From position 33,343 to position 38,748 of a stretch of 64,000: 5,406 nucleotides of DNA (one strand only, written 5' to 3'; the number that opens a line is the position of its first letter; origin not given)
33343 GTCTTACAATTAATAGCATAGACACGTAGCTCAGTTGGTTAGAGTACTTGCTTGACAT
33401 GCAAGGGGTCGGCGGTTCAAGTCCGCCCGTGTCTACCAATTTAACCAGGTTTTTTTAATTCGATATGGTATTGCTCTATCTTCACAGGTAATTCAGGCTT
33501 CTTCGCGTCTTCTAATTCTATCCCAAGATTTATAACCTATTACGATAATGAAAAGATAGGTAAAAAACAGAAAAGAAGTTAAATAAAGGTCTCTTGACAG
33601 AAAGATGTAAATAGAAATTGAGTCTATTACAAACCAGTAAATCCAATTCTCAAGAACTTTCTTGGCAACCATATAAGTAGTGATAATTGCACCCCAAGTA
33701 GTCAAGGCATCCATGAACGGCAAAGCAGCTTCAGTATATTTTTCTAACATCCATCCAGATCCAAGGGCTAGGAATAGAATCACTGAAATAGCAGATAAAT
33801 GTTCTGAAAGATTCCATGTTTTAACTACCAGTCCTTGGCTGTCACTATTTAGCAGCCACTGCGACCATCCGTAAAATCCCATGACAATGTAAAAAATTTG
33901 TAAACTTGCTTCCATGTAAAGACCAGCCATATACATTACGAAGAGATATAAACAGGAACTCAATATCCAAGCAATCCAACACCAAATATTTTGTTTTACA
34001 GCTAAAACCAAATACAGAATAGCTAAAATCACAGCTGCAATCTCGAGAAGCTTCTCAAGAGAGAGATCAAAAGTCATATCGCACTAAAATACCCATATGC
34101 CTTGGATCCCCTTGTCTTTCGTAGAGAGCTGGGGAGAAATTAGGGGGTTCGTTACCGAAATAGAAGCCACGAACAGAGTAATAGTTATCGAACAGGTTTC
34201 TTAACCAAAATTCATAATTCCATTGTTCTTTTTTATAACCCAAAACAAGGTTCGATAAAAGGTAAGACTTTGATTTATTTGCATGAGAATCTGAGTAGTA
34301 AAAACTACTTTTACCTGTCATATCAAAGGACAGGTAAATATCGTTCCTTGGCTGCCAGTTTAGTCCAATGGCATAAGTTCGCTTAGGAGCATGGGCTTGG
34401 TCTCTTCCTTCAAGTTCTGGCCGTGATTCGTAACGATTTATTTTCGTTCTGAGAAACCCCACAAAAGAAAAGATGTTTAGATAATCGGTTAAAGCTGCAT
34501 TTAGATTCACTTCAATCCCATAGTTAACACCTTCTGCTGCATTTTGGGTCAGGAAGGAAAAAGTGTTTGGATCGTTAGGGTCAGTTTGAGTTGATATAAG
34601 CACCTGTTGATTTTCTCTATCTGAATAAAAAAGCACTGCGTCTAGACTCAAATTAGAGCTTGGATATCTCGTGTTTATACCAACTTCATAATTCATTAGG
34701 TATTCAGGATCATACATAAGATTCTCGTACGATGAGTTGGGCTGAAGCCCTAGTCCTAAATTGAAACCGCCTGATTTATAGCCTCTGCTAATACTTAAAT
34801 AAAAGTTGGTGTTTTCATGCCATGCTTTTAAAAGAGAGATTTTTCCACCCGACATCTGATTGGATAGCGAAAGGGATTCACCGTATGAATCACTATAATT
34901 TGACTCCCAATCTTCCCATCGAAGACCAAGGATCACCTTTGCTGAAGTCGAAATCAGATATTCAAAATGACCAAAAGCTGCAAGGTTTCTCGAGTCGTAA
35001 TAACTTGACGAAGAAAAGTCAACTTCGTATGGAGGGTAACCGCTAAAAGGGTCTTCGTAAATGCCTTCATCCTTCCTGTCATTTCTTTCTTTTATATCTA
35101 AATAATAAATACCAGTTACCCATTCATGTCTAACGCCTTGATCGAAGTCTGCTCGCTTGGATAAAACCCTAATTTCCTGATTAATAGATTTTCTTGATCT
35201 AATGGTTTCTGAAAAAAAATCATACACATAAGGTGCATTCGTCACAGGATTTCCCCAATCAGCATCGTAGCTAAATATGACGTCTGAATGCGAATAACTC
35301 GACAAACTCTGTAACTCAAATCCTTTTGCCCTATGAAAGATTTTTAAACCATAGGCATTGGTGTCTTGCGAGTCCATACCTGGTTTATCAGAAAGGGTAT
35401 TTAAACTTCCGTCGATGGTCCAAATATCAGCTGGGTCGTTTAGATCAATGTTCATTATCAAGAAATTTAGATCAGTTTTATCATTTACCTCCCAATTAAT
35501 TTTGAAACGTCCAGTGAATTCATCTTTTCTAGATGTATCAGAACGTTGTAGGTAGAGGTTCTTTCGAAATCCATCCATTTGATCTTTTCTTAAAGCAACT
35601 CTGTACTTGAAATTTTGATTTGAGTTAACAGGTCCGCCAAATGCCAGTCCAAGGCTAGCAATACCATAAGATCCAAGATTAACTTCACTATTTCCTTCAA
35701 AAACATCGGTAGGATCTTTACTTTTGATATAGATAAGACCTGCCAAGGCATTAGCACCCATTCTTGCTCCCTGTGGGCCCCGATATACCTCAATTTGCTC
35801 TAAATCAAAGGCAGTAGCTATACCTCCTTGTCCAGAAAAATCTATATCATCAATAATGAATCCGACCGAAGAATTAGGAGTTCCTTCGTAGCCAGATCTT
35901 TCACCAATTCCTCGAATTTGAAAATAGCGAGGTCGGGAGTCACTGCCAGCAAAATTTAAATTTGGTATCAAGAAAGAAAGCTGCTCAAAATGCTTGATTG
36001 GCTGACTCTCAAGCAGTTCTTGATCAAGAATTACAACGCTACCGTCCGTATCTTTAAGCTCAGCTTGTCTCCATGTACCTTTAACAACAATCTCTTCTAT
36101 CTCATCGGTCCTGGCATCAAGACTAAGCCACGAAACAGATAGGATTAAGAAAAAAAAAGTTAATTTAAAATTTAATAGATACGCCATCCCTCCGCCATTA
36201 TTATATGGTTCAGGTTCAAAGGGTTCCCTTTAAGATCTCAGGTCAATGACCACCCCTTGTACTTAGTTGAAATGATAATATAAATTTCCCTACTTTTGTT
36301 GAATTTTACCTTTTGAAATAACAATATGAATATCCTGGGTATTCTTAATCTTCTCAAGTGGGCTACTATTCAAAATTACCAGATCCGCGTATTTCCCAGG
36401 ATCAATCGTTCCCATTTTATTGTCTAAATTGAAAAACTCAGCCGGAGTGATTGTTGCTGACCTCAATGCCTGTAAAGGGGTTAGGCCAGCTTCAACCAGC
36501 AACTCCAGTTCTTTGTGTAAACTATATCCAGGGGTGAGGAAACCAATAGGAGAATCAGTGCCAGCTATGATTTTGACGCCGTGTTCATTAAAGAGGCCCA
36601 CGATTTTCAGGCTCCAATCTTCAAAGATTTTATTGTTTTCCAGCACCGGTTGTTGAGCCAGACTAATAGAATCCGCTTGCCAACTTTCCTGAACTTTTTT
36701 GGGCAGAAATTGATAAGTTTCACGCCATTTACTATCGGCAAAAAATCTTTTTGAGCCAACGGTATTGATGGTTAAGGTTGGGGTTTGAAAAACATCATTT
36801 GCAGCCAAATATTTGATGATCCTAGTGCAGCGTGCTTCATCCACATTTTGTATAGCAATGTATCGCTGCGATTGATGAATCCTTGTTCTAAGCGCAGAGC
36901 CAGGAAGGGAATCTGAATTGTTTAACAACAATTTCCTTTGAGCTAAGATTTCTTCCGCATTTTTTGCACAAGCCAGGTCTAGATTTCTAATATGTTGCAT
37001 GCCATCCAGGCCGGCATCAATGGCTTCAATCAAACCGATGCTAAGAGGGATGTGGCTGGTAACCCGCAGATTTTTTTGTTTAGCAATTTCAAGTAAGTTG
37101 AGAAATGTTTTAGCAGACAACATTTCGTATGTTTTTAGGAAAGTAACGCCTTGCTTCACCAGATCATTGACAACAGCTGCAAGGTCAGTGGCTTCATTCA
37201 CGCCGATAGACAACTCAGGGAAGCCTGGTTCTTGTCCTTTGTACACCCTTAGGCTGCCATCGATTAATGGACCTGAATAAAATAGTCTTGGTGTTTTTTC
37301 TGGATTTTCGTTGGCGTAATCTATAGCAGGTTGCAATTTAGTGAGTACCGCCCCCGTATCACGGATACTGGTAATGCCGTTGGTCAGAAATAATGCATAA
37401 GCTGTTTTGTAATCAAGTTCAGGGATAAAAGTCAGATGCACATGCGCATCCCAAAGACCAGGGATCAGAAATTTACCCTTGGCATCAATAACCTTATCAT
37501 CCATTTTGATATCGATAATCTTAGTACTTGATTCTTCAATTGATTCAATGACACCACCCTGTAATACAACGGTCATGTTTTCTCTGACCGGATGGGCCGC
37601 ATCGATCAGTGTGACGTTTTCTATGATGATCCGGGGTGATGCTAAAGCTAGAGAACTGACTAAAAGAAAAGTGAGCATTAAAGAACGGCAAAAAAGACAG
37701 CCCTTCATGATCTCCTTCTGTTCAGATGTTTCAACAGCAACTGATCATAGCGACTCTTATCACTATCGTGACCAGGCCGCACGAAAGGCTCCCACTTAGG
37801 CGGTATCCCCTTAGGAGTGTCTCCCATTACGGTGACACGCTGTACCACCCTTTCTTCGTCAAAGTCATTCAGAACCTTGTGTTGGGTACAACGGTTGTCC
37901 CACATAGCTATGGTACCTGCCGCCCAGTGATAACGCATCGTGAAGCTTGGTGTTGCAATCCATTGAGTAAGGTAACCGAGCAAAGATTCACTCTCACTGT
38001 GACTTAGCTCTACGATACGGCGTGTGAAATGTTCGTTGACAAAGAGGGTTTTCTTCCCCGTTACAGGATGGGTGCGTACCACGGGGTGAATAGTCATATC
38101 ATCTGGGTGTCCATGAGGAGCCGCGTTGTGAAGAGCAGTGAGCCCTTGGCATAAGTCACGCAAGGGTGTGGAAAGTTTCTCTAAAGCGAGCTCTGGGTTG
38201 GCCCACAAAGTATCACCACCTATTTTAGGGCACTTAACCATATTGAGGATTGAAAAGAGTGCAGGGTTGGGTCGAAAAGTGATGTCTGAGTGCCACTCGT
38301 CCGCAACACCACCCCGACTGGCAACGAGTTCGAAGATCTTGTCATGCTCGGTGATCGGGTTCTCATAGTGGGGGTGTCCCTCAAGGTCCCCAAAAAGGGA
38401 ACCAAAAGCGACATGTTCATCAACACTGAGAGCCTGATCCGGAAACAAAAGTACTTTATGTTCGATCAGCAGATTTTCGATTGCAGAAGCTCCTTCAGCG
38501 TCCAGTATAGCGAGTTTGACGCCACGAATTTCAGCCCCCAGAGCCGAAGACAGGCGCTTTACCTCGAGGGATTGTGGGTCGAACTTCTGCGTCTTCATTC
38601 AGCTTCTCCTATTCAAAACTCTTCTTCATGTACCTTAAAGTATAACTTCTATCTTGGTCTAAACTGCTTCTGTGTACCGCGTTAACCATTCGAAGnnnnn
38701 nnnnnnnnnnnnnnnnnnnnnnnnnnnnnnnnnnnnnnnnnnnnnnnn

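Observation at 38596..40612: Duplicated 33-nt leader element carrying a conserved 6-codon mini-ORF in front of two unrelated genes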

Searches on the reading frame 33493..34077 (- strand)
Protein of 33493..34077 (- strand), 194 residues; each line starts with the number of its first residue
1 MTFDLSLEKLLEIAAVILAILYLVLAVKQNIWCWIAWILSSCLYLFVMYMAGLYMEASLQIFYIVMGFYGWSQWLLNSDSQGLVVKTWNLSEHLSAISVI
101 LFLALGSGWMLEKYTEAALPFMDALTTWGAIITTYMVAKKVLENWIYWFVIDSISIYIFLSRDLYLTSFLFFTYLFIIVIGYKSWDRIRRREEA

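Call 74: search_protein_families(library=ncbifam, max_evalue=0.01, proteins=[window:33493-34077:-])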
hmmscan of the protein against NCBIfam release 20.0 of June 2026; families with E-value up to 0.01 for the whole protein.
window:33493-34077:- (194 aa): 2 families
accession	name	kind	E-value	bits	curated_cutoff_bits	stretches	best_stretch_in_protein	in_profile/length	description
TIGR01528.1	NMN_trans_PnuC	equivalog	2.4e-18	66.7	42.45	1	10-189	3-185/187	nicotinamide riboside transporter PnuC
NF011926.0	PRK15397.1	subfamily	3.5e-13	50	335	1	93-191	133-231/239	nicotinamide riboside transporter PnuC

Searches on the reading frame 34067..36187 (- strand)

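Call 9: search_protein_families(library=pfam, proteins=[window:34067-36187:-], max_evalue=0.01)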
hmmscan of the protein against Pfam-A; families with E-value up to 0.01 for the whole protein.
window:34067-36187:- (706 aa): 2 families
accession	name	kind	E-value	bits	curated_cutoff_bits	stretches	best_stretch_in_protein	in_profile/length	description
PF00593.30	TonB_dep_Rec_b-barrel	-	1.9e-27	97.7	27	1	264-665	50-436/436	TonB dependent receptor-like, beta-barrel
PF07715.20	Plug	-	4e-13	50.2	23.9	1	44-150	2-106/107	TonB-dependent Receptor Plug Domain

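Call 74: search_protein_families(library=ncbifam, max_evalue=0.01, proteins=[window:34067-36187:-])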
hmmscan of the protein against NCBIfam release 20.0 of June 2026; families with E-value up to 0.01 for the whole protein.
window:34067-36187:- (706 aa): 17 families
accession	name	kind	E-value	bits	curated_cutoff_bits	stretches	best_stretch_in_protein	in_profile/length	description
TIGR01783.1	TonB-siderophor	subfamily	7.2e-36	124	223.5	2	46-210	1-161/649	TonB-dependent siderophore receptor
NF041535.1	TonB_rec_PqqU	equivalog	5.2e-12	44.9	1200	2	451-670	427-643/676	TonB-dependent receptor PqqU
TIGR01785.1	TonB-hemin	subfamily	1.1e-11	43.9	316.85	2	31-169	2-141/677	TonB-dependent heme/hemoglobin receptor family protein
TIGR01786.1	TonB-hemlactrns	subfamily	4.2e-11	41.9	323.75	1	44-671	18-687/719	TonB-dependent hemoglobin/transferrin/lactoferrin family receptor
NF010651.0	PRK14050.1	equivalog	6e-11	41.2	884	2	119-198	147-227/730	TonB-dependent siderophore receptor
NF010051.0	PRK13528.1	subfamily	2.6e-10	39.2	583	1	26-166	30-181/727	FepA family TonB-dependent siderophore receptor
NF053590.1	TonB_dep_TOL0244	equivalog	2.1e-09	36.5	645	1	128-233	111-211/604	TOL_0244 family TonB-dependent receptor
NF010650.0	PRK14049.1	equivalog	1.3e-07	30.2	904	1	126-623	157-647/729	ferrioxamine B receptor precursor protein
NF007465.0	PRK10044.1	equivalog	2.2e-07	29.5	803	1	127-244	157-266/726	ferrichrome porin FhuA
NF010048.1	PRK13524.1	subfamily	5.3e-07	28.5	493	1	118-169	137-188/744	FepA family TonB-dependent siderophore receptor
NF047944.1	FoxamRcptFoxA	equivalog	2.1e-06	26.3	1300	1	126-242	132-240/697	ferrioxamine B receptor FoxA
NF010010.0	PRK13483.1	equivalog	3e-06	25.5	927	0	23-166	26-172/660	ligand-gated channel protein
NF007349.0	PRK09840.1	equivalog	1.6e-05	23.1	686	1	125-175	143-193/760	catecholate siderophore receptor Fiu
NF010011.0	PRK13484.1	equivalog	0.00013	20.4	1197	1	24-161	24-163/682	IreA family TonB-dependent siderophore receptor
NF007478.2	PRK10064.1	equivalog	0.00029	19.2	745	1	16-165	17-166/663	catecholate siderophore receptor CirA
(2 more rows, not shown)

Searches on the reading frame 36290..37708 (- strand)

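Call 9: search_protein_families(library=pfam, proteins=[window:36290-37708:-], max_evalue=0.01)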
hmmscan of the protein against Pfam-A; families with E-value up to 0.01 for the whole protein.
window:36290-37708:- (472 aa): 2 families
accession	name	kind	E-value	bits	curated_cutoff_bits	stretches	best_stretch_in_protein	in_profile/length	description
PF01979.26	Amidohydro_1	-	1.4e-26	94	25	1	80-469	1-344/345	Amidohydrolase family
PF07969.17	Amidohydro_3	-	4.2e-19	69.8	29.7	2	371-455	360-453/472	Amidohydrolase family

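Call 74: search_protein_families(library=ncbifam, max_evalue=0.01, proteins=[window:36290-37708:-])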
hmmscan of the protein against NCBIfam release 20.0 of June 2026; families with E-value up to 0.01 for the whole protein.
window:36290-37708:- (472 aa): 64 families (the best 25 are shown)
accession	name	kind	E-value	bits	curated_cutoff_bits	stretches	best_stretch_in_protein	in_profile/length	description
NF051886.1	XaaProDiPepCaul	equivalog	1.3e-28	100.2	500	2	375-470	305-397/398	Xaa-Pro dipeptidase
NF006689.0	PRK09237.1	equivalog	4.1e-14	51.9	371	1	27-120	5-94/383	amidohydrolase/deacetylase family metallohydrolase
NF009060.0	PRK12394.1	equivalog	3.2e-13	49.2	442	2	27-120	5-93/381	metallo-dependent hydrolase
TIGR01178.1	ade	equivalog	9.6e-13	47.4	472.5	2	27-92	2-59/552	adenine deaminase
TIGR01224.1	hutI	equivalog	2.7e-12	46.2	298.15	2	391-467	291-375/377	imidazolonepropionase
NF006056.0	PRK08204.1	subfamily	3e-12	46.1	391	2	406-464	339-397/449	hypothetical protein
TIGR02967.1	guan_deamin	equivalog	7e-12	45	375.4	2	405-450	319-364/401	guanine deaminase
TIGR00857.1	pyrC_multi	subfamily_domain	3.5e-11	42.7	279.05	2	45-93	6-49/412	dihydroorotase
NF011990.0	PRK15446.2-6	subfamily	3.9e-11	42.3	233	2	27-90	3-64/390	alpha-D-ribose 1-methylphosphonate 5-triphosphate diphosphatase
NF006679.0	PRK09228.1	subfamily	1.3e-10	40.6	351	2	404-454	343-393/433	guanine deaminase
NF006688.0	PRK09236.1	equivalog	2.7e-10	39.6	535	1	26-92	3-63/444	dihydroorotase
NF002668.0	PRK02382.1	equivalog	8.9e-10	37.8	452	2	28-92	2-57/436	dihydroorotase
TIGR02318.1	phosphono_phnM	equivalog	1.9e-09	36.9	390.55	2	407-449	318-359/376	phosphonate metabolism protein PhnM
NF006845.0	PRK09357.2-6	equivalog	1.9e-09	36.7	728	1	26-93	2-65/428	dihydroorotase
NF006839.0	PRK09357.1-4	equivalog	2e-09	36.6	576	1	27-92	2-62/422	dihydroorotase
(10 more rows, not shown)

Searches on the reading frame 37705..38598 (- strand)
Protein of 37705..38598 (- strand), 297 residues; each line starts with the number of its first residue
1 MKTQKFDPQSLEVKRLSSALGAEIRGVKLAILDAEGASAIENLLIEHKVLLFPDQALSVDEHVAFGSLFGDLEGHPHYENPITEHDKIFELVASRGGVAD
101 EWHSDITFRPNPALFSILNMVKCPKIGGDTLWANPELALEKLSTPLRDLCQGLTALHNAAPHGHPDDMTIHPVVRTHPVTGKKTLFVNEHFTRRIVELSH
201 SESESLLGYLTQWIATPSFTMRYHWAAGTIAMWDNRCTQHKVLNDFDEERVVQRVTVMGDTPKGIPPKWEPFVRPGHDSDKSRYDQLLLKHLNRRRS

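Call 8: find_encoding_contigs(protein=window:37705-38598:-, flank=10000, max_places=10)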
Protein window:37705-38598:- (297 aa): 22 contigs read that carry it; 10 places shown.
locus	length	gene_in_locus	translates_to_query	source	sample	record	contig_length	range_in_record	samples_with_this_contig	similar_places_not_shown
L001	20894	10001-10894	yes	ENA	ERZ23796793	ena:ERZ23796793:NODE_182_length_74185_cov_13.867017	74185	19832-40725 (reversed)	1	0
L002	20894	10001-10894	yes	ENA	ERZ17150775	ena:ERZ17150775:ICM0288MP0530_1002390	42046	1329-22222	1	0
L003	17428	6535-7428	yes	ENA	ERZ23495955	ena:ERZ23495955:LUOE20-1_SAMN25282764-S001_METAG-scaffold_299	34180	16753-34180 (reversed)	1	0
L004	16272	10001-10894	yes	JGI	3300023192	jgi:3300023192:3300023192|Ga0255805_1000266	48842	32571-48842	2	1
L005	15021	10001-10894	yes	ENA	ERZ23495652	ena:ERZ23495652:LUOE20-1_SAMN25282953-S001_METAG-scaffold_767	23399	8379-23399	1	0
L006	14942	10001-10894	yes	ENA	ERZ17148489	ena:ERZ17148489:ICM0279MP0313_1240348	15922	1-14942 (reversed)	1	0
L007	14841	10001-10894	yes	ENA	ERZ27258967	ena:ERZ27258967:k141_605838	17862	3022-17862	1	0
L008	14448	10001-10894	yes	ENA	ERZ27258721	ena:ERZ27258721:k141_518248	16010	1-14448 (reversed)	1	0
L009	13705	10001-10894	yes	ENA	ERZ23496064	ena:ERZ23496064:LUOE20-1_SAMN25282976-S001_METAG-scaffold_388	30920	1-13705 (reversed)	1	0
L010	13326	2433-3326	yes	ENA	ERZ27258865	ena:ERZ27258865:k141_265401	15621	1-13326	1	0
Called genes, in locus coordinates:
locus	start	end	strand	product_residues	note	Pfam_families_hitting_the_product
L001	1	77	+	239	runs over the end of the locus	PF00578:AhpC-TSA, PF08534:Redoxin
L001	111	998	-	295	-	PF12146:Hydrolase_4 (weak), PF00561:Abhydrolase_1, PF12697:Abhydrolase_6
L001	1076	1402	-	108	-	PF02036:SCP2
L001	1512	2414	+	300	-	PF05721:PhyH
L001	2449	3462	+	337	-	PF02729:OTCace_N, PF00185:OTCace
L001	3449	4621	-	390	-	PF01053:Cys_Met_Meta_PP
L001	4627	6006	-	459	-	PF00291:PALP, PF00571:CBS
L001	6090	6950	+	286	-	PF01209:Ubie_methyltran, PF01135:PCMT, PF13489:Methyltransf_23, PF13847:Methyltransf_31, PF02390:Methyltransf_4 (faint), PF08241:Methyltransf_11, PF08242:Methyltransf_12, PF13649:Methyltransf_25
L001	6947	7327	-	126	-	PF00903:Glyoxalase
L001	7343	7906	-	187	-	-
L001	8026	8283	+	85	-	-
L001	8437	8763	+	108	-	-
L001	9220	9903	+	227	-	PF13442:Cytochrome_CBB3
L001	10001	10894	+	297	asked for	PF02668:TauD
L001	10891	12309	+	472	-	PF01979:Amidohydro_1, PF07969:Amidohydro_3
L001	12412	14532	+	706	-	PF07715:Plug, PF00593:TonB_dep_Rec_b-barrel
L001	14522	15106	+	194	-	PF04973:NMN_transporter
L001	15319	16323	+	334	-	PF10340:Say1_Mug180 (weak), PF00135:COesterase (weak), PF20434:BD-FAE, PF07859:Abhydrolase_3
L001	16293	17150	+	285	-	PF00756:Esterase, PF00561:Abhydrolase_1 (faint), PF12146:Hydrolase_4 (weak), PF12697:Abhydrolase_6 (faint), PF00326:Peptidase_S9, PF20408:Abhydrolase_11 (weak), PF12740:PETase (faint)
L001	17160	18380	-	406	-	PF02771:Acyl-CoA_dh_N, PF02770:Acyl-CoA_dh_M, PF00441:Acyl-CoA_dh_1, PF08028:Acyl-CoA_dh_2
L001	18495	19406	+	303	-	PF00126:HTH_1, PF03466:LysR_substrate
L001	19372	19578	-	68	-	-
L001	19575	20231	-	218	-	-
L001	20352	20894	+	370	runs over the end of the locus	PF02771:Acyl-CoA_dh_N, PF00441:Acyl-CoA_dh_1, PF08028:Acyl-CoA_dh_2 (weak)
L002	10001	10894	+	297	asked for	PF02668:TauD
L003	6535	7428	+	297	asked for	PF02668:TauD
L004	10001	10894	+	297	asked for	PF02668:TauD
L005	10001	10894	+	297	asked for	PF02668:TauD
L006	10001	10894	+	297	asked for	PF02668:TauD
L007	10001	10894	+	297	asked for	PF02668:TauD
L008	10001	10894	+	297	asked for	PF02668:TauD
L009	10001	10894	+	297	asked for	PF02668:TauD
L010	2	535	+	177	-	?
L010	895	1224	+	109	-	-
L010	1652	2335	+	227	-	PF13442:Cytochrome_CBB3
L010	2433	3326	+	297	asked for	PF02668:TauD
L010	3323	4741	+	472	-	PF01979:Amidohydro_1, PF07969:Amidohydro_3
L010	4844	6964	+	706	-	PF07715:Plug, PF00593:TonB_dep_Rec_b-barrel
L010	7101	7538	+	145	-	PF04973:NMN_transporter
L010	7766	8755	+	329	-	PF10340:Say1_Mug180 (weak), PF00135:COesterase (weak), PF20434:BD-FAE, PF07859:Abhydrolase_3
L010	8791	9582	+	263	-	PF00756:Esterase, PF12146:Hydrolase_4, PF00561:Abhydrolase_1 (weak), PF12697:Abhydrolase_6 (faint), PF00326:Peptidase_S9, PF20408:Abhydrolase_11 (weak), PF12740:PETase (faint)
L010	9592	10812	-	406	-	PF02771:Acyl-CoA_dh_N, PF02770:Acyl-CoA_dh_M, PF00441:Acyl-CoA_dh_1, PF08028:Acyl-CoA_dh_2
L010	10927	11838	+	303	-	PF00126:HTH_1, PF03466:LysR_substrate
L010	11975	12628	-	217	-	-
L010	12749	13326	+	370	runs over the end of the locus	PF02771:Acyl-CoA_dh_N, PF00441:Acyl-CoA_dh_1, PF08028:Acyl-CoA_dh_2 (weak)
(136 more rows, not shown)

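Call 9: search_protein_families(library=pfam, proteins=[window:37705-38598:-], max_evalue=0.01)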
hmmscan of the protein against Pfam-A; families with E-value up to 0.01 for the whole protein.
window:37705-38598:- (297 aa): 2 families
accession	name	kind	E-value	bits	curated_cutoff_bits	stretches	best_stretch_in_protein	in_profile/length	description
PF02668.22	TauD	-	9.7e-51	173.6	27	1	12-256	1-267/267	Taurine catabolism dioxygenase TauD, TfdA family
PF24448.1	T4_y05I_C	-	0.0059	17.4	27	0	157-216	14-68/69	y05I-like putative transcription factor C-terminal domain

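Call 11: find_related_loci(query=window:37705-38598:-, collection=genome_contigs, flank=6000)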
Query window:37705-38598:- (297 aa) in genome_contigs; peptide patterns used: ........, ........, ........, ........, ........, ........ (x = any residue, [..] = any of these).
600 stretches matched a pattern (row limit reached: there are more); 581 encode a relative of the query (tblastn E <= 1e-3); the best 80 are kept; 80 distinct loci.
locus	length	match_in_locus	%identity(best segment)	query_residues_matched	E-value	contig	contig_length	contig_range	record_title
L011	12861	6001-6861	77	6-292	3e-157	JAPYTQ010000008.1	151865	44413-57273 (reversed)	MAG: Pseudomonadales bacterium isolate PW6.metabat2.7 PW6_75_length_151865_cov_16.082300, whole genome shotgun sequence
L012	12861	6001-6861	69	10-296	1e-130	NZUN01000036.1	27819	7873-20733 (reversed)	MAG: Gammaproteobacteria bacterium isolate NAT84 69246, whole genome shotgun sequence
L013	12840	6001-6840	63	16-295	5e-129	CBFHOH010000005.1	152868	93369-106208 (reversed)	MAG: Candidatus Azotimanducaceae bacterium isolate Co_bin_130_strict genome assembly, contig: Co_bin_130_strict_c5, whol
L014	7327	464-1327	64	9-295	2e-127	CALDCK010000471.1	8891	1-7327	MAG: uncultured bacterium isolate N4_Bin_METABAT__21_1 genome assembly, contig: c_000002363849, whole genome shotgun seq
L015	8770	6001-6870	65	10-295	1e-127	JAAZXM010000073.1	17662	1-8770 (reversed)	MAG: Myxococcales bacterium isolate bin12s NODE_73_length_17662_cov_4.303686, whole genome shotgun sequence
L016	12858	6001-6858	64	9-294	7e-127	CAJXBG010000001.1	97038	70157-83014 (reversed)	MAG TPA_asm: uncultured Gammaproteobacteria bacterium isolate ERR598994_bin.48_MetaBAT_v2.12.1_MAG genome assembly, cont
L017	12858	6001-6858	63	12-297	1e-126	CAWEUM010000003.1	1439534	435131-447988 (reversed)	MAG: uncultured Gammaproteobacteria bacterium isolate MFD05684.bin.1.402 genome assembly, contig: contig_38913, whole ge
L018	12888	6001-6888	62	1-295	1e-125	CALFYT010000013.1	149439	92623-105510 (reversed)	MAG TPA_asm: uncultured Planctomycetaceae bacterium isolate SRR7515930_bin.114_CONCOCT_v1.1_MAG genome assembly, contig:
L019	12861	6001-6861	63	10-295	1e-125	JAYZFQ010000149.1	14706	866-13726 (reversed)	MAG: Myxococcota bacterium isolate XB_MAG17 DB_MAG17_0149, whole genome shotgun sequence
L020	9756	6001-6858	62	9-294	4e-125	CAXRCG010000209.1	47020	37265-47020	MAG: Pseudomonadales bacterium isolate YZ09aD_8.18 genome assembly, contig: k141_908472, whole genome shotgun sequence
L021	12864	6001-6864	63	8-295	2e-125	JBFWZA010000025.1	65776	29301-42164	MAG: Pseudomonadales bacterium isolate CA_2019_TPBS_177 NODE_3079_length_65776_cov_9.639355_TPBS, whole genome shotgun s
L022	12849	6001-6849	64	12-294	6e-125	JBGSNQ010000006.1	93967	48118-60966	MAG: Pseudomonadales bacterium isolate JTS-AC26 k141_821382, whole genome shotgun sequence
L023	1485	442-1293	63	12-295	5e-135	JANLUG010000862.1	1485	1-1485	MAG: Gammaproteobacteria bacterium isolate OTE_25_concoct_295_sub OTE_25_k141_603126, whole genome shotgun sequence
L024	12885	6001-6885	61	1-294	6e-125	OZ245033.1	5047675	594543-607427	MAG: Candidatus Multivorans sp. isolate ccabee53-d9e3-4e52-b566-adb1483e4997 genome assembly, chromosome: 1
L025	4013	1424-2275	63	12-295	1e-126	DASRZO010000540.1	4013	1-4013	MAG TPA_asm: Pseudomonadales bacterium isolate SMAG_U14640 k141_3728376, whole genome shotgun sequence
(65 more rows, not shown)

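Call 73: search_protein_families(library=pfam, max_evalue=1, proteins=[L010:895-1224:+])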
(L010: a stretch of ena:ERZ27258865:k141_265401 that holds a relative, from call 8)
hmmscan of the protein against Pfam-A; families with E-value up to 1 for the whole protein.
L010:895-1224:+ (109 aa): 1 family
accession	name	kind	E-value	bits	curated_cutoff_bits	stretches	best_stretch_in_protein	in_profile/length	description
PF03707.21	MHYT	-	0.016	15.6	21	1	71-104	20-53/59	Bacterial signalling protein N terminal repeat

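Call 74: search_protein_families(library=ncbifam, max_evalue=0.01, proteins=[window:37705-38598:-])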
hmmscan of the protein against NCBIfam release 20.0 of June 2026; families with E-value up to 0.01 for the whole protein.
window:37705-38598:- (297 aa): 3 families
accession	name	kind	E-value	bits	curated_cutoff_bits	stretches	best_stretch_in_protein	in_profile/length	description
NF007104.0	PRK09553.1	equivalog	4.7e-66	222.8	313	2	169-262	184-278/282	taurine dioxygenase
NF045815.1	Neo-PentlctneFsynPtlD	equivalog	4.2e-24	85.3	550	2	165-262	191-291/301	neopentalenolactone/pentalenolactone F synthase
NF049937.1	CMthFAOxDecarbScoE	equivalog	3.1e-20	72.5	400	2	16-160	7-159/295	(3R)-3-[(carboxymethyl)amino]fatty acid oxygenase/decarboxylase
